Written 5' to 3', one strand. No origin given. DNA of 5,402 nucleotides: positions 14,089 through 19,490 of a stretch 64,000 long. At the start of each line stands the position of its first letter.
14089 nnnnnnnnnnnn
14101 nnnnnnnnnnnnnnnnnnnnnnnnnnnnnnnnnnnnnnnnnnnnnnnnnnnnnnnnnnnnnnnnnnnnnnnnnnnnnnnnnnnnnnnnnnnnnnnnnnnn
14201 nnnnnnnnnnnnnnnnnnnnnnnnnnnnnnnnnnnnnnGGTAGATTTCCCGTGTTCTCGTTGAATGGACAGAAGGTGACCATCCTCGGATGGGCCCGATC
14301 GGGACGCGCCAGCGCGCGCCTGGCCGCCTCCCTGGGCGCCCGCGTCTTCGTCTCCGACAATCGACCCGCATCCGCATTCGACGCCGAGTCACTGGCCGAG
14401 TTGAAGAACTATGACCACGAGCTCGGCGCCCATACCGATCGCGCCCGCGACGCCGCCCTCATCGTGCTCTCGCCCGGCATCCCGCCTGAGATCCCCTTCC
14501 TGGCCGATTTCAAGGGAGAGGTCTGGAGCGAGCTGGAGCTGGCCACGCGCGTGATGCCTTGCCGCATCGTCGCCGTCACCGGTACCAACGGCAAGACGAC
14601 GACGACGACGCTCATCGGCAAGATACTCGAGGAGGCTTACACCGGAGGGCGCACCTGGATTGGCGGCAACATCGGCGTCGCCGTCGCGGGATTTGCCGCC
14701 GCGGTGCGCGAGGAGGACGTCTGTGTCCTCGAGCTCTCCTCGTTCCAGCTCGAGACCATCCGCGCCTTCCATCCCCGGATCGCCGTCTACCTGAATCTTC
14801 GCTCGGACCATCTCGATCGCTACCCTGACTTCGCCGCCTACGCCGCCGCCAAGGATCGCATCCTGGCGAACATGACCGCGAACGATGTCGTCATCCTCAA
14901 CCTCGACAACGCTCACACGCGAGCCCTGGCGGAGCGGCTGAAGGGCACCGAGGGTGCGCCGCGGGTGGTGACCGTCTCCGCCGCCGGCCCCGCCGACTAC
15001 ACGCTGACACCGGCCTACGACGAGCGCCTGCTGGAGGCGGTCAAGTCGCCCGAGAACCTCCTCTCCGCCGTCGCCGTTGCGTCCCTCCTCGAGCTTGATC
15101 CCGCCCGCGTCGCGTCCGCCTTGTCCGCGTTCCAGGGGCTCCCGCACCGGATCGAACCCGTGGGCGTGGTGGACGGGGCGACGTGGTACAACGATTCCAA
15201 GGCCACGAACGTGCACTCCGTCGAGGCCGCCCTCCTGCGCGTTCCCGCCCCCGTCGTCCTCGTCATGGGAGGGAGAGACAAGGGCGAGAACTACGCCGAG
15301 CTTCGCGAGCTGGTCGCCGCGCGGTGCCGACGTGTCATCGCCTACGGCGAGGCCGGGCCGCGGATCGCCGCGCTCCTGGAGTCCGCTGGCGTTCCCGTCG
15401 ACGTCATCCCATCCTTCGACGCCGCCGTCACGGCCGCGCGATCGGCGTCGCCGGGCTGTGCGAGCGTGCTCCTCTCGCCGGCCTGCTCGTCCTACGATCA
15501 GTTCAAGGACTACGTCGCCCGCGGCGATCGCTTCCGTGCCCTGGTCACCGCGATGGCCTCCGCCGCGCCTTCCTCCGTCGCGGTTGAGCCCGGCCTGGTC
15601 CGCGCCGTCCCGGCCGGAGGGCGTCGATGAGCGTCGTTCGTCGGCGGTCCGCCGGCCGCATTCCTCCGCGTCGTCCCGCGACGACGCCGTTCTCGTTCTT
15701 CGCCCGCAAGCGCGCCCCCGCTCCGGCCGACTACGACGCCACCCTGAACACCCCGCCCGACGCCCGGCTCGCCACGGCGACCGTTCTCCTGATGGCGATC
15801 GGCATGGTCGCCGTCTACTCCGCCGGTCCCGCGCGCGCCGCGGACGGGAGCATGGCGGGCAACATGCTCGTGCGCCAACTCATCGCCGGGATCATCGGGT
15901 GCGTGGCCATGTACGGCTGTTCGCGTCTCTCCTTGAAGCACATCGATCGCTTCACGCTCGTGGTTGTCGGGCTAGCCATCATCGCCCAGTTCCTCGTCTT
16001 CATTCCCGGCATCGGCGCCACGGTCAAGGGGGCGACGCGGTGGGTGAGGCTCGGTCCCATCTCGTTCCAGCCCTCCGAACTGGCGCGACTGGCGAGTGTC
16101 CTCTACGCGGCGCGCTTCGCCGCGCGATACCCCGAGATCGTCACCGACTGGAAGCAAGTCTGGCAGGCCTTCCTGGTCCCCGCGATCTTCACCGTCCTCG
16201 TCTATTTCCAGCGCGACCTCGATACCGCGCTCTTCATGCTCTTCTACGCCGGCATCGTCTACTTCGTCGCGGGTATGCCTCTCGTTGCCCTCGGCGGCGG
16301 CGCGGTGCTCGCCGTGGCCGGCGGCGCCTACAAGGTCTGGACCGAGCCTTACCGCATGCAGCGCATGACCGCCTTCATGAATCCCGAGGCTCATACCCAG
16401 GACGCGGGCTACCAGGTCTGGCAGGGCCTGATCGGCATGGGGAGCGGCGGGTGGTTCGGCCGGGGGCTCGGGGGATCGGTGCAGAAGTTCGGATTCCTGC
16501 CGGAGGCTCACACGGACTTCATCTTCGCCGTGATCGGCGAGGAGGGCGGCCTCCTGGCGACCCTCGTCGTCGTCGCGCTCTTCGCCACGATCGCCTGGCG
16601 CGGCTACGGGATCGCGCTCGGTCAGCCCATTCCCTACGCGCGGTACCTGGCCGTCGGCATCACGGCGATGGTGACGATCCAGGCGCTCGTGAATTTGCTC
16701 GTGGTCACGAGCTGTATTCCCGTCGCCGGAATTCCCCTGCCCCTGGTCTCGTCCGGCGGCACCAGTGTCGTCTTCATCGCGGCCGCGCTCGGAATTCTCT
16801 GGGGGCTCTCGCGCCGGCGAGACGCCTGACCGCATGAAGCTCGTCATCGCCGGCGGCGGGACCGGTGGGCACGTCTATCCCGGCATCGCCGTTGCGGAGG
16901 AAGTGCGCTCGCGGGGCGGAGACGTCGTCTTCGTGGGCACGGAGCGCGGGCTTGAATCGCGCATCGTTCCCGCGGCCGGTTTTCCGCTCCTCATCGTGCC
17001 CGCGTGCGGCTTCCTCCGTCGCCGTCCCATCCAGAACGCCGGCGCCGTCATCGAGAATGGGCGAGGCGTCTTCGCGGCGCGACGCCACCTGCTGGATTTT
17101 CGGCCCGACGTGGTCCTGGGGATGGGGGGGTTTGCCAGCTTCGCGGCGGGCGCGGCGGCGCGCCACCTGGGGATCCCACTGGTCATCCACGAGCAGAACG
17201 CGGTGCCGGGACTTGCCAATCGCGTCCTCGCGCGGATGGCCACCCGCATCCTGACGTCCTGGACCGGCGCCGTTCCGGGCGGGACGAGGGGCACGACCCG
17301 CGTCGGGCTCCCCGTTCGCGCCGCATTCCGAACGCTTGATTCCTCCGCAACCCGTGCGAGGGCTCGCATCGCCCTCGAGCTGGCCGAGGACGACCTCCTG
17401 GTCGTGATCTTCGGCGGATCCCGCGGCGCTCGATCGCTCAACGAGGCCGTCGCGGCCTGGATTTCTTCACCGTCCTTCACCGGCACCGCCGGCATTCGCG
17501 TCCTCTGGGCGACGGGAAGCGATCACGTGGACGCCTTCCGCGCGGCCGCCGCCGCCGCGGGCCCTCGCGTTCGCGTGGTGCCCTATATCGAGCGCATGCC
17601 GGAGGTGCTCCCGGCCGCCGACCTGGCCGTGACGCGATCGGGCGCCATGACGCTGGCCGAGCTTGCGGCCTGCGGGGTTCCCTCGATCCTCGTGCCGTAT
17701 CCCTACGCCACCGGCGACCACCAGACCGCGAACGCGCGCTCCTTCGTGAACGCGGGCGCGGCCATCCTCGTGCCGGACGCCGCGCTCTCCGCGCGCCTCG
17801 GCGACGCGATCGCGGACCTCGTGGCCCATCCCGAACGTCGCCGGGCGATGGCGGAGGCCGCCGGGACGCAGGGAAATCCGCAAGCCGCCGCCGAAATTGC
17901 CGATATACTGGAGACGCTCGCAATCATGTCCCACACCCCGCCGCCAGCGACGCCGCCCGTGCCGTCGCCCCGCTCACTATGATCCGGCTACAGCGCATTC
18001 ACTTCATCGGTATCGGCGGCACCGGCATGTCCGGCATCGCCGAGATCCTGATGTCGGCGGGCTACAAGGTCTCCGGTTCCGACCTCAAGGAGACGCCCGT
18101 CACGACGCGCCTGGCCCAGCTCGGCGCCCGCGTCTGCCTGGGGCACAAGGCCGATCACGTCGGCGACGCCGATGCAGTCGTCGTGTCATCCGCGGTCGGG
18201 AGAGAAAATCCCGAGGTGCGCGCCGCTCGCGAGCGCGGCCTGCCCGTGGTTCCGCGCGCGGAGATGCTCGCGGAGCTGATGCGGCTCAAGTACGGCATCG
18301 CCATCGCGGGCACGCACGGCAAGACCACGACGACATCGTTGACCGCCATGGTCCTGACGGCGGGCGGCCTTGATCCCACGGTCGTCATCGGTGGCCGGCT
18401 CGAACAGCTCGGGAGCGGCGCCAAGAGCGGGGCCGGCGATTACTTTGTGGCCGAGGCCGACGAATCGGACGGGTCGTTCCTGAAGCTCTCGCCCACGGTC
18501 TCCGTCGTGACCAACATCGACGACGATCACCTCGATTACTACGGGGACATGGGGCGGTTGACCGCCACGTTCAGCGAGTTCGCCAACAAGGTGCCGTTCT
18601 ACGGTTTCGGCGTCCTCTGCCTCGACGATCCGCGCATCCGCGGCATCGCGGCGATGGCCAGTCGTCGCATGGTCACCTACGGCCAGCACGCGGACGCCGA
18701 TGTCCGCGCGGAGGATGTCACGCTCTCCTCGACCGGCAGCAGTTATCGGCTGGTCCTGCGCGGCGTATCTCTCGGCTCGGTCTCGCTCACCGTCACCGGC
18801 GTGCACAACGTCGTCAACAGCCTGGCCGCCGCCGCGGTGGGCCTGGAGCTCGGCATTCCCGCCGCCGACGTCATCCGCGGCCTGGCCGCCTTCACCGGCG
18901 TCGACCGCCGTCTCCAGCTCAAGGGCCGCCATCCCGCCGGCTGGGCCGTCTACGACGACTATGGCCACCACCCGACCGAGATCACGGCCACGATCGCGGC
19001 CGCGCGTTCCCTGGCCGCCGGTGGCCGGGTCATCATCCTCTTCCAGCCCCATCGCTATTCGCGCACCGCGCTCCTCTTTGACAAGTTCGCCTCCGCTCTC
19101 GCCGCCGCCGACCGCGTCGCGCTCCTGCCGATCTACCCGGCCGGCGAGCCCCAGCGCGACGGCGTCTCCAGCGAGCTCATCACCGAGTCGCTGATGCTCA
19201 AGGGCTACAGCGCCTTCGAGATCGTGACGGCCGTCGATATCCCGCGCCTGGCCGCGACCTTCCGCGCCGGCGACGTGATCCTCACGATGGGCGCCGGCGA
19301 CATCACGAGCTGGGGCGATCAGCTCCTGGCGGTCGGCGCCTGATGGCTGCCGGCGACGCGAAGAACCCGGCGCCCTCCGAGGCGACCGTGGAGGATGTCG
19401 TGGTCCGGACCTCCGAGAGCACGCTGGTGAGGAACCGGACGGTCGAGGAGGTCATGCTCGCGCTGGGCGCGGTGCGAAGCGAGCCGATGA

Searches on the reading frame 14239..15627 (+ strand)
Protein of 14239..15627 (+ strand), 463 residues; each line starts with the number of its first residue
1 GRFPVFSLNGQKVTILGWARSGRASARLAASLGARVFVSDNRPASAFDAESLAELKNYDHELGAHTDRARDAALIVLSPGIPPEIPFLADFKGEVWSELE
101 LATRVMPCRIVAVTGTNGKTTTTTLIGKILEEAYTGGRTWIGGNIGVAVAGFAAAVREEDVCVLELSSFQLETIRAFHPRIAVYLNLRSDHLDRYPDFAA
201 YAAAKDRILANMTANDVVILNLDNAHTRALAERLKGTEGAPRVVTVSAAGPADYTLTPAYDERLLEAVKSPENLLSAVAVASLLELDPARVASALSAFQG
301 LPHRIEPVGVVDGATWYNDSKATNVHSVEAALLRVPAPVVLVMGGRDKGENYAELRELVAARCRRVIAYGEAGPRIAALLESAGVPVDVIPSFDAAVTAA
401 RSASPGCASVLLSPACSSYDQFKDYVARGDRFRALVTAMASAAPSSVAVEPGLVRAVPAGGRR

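Call 13: search_protein_families(library=pfam, proteins=[window:14239-15627:+], max_evalue=0.001)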
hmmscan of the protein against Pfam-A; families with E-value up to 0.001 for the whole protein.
window:14239-15627:+ (463 aa): 4 families
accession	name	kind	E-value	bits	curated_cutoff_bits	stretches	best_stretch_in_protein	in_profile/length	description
PF08245.18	Mur_ligase_M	-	2.8e-27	96.4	24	1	113-254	1-154/200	Mur ligase middle domain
PF02875.26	Mur_ligase_C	-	1.5e-13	52.1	28.4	1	303-416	1-127/127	Mur ligase, glutamate ligase domain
PF21377.3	MurD_N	-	2.2e-06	28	24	1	12-84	1-73/76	MurD N-terminal domain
PF02826.25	2-Hacid_dh_C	-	0.00071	19.4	25.1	0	4-47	30-73/178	D-isomer specific 2-hydroxyacid dehydrogenase, NAD binding domain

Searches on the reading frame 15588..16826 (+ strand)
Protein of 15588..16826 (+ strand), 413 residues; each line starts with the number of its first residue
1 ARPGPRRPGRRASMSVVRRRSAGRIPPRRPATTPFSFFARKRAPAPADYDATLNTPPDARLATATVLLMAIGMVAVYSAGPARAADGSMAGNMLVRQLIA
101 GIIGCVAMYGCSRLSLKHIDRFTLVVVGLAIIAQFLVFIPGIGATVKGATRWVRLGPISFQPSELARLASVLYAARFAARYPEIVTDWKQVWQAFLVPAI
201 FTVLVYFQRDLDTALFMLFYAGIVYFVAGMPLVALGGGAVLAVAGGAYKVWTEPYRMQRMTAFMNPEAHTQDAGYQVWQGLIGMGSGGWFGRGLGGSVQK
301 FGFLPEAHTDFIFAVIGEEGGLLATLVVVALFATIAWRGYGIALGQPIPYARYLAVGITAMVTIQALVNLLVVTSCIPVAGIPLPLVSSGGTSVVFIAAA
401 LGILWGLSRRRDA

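Call 13: search_protein_families(library=pfam, proteins=[window:15588-16826:+], max_evalue=0.001)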
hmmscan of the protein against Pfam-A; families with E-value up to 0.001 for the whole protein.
window:15588-16826:+ (413 aa): 1 family
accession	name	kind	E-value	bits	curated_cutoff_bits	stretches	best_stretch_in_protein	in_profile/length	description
PF01098.24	FTSW_RODA_SPOVE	-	7.4e-87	292.1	26.4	1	63-411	5-354/356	Cell cycle protein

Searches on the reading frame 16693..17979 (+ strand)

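Call 13: search_protein_families(library=pfam, proteins=[window:16693-17979:+], max_evalue=0.001)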
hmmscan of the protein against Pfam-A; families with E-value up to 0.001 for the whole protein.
window:16693-17979:+ (429 aa): 8 families
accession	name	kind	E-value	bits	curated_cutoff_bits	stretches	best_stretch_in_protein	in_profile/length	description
PF03033.26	Glyco_transf_28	-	3.4e-36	124.8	26.2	1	51-187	2-138/139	Glycosyltransferase family 28 N-terminal domain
PF04101.22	Glyco_tran_28_C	-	2.6e-35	122.3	22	1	237-401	2-165/166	Glycosyltransferase family 28 C-terminal domain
PF13579.12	Glyco_trans_4_4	-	6.9e-08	33.4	29.7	1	67-185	10-123/158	Glycosyl transferase 4-like domain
PF13439.12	Glyco_transf_4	-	6.1e-06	26.8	28.5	1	67-172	11-108/170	Glycosyltransferase Family 4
PF06722.18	EryCIII-like_C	-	0.00012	22.5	31.7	1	288-408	28-144/145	Erythromycin biosynthesis protein CIII-like, C-terminal domain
PF13692.12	Glyco_trans_1_4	-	0.00018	22.2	27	1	273-377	38-140/142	Glycosyl transferases group 1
PF13524.12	Glyco_trans_1_2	-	0.0008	19.8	25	0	317-390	63-125/144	Glycosyl transferase-like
PF02571.20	CbiJ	-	0.00084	19.4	28.6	0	249-309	100-160/234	Precorrin-6x reductase CbiJ/CobK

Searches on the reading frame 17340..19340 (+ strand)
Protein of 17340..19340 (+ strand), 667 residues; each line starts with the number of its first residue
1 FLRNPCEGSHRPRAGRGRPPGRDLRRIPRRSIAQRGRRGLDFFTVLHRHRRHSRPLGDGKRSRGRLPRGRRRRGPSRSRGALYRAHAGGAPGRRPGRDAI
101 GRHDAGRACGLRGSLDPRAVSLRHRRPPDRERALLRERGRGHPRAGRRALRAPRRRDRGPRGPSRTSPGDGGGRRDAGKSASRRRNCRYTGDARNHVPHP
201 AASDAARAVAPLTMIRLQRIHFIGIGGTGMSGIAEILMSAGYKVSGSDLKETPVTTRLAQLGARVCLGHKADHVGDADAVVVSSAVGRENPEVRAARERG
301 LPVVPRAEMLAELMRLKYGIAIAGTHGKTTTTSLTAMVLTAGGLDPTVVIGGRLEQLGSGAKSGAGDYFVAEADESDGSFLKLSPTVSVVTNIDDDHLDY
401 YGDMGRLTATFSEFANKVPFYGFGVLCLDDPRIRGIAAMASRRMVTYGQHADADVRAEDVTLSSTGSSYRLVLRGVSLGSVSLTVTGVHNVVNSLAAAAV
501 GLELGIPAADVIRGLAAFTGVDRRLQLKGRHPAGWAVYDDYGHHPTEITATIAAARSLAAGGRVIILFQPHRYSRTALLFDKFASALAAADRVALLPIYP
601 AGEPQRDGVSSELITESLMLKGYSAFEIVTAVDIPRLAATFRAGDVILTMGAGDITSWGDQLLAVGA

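Call 45: search_protein_families(library=pfam, proteins=[window:17340-19340:+], max_evalue=0.01)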
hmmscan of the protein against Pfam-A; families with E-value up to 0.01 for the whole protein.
window:17340-19340:+ (667 aa): 4 families
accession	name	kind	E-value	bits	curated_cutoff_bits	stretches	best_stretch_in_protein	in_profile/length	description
PF01225.30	Mur_ligase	-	3.5e-32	111.1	21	1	219-318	1-95/95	Mur ligase family, catalytic domain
PF08245.18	Mur_ligase_M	-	3.7e-28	99.3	24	1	322-500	1-199/200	Mur ligase middle domain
PF02875.26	Mur_ligase_C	-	4.4e-17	63.5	28.4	1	523-653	1-127/127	Mur ligase, glutamate ligase domain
PF21799.2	MurD-like_N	-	9.1e-06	26.3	27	1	220-304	3-87/88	Mur ligase MurD-like, N-terminal domain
